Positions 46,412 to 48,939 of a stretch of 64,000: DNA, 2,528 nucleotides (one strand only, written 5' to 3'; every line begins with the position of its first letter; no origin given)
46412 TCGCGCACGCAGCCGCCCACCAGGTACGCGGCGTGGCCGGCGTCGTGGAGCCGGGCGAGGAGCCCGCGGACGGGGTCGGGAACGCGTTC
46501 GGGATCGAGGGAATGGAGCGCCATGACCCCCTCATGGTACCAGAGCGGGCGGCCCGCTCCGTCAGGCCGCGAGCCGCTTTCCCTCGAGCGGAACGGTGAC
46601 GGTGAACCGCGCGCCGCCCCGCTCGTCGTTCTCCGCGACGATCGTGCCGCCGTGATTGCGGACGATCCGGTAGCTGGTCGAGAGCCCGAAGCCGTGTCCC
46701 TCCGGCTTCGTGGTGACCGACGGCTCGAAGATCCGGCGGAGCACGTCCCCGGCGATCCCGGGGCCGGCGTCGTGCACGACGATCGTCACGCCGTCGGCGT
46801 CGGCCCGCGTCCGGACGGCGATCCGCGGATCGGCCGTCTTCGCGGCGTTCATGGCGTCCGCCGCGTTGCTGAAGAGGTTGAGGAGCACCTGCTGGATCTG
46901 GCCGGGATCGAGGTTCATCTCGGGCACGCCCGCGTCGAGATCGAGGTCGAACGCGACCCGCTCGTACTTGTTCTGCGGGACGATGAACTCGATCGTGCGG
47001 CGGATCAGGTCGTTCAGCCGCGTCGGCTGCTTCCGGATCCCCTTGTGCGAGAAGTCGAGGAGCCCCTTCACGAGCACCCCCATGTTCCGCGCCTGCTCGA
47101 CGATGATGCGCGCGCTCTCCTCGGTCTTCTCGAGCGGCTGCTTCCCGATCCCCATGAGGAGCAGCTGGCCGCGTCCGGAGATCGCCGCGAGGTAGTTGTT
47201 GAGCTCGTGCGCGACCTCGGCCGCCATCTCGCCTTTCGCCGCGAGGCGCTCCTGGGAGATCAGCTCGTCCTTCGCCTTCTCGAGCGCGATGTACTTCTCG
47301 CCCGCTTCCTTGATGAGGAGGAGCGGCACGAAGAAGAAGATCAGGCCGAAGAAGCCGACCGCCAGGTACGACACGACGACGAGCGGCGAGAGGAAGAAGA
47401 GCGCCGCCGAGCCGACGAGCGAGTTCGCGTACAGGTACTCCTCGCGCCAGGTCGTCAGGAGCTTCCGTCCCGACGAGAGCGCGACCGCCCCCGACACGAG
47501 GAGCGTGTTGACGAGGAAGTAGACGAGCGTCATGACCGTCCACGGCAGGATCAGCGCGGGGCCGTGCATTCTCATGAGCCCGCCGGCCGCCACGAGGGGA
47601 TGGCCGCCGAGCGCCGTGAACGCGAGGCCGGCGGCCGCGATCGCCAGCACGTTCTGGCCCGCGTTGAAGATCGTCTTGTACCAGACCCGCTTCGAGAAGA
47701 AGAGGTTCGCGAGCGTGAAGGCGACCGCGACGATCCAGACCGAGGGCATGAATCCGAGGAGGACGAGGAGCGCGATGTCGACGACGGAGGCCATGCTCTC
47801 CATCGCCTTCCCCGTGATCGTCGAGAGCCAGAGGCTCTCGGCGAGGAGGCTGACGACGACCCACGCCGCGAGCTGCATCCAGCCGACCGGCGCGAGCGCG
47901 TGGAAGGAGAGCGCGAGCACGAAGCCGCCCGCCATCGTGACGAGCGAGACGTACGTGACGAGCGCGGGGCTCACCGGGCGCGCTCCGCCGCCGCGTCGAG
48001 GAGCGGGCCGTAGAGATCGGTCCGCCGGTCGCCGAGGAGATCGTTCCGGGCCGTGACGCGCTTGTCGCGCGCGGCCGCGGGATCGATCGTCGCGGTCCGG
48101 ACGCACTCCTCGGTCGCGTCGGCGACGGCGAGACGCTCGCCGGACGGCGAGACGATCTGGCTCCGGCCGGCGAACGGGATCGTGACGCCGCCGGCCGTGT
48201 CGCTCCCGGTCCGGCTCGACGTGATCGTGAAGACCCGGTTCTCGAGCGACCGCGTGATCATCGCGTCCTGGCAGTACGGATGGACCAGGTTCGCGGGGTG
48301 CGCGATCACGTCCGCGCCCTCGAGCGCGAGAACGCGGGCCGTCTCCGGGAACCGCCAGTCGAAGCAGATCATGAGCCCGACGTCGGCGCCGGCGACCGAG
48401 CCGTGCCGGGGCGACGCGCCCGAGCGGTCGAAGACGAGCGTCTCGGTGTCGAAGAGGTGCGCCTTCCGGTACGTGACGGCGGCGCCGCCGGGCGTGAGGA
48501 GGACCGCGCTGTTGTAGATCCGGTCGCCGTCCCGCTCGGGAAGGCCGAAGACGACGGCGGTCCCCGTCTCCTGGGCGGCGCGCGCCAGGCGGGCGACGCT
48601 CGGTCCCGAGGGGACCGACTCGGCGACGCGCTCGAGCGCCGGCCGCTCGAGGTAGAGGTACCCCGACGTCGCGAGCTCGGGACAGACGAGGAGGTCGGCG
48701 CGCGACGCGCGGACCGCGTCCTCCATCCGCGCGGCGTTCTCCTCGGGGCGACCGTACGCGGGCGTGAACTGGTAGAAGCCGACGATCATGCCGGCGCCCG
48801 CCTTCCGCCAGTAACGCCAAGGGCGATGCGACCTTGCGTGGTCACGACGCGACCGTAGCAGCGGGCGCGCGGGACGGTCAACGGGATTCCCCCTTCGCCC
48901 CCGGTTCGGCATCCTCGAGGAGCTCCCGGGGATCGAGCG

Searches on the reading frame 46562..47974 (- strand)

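Call 19: search_protein_families(library=pfam, proteins=[window:46562-47974:-], max_evalue=0.0001)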
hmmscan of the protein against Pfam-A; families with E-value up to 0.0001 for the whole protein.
window:46562-47974:- (470 aa): 4 families
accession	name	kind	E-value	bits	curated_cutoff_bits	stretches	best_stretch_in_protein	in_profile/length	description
PF02518.31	HATPase_c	-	2.7e-23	83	26.4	1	356-464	2-110/111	Histidine kinase-, DNA gyrase B-, and HSP90-like ATPase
PF00512.31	HisKA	-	2.1e-09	37.7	26.9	1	246-310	1-62/66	His Kinase A (phospho-acceptor) domain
PF20972.2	MASE9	-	6.2e-06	26.7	24.3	1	80-220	69-190/203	MASE9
PF14501.12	HATPase_c_5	-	6.5e-06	26.4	22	1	360-452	6-93/102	GHKL domain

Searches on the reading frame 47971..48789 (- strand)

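Call 19: search_protein_families(library=pfam, proteins=[window:47971-48789:-], max_evalue=0.0001)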
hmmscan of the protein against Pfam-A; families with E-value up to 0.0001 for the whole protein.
window:47971-48789:- (272 aa): 1 family
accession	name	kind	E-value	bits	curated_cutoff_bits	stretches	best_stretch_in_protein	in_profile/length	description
PF00795.27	CN_hydrolase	-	7.1e-40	137.4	23.2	1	5-242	4-253/256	Carbon-nitrogen hydrolase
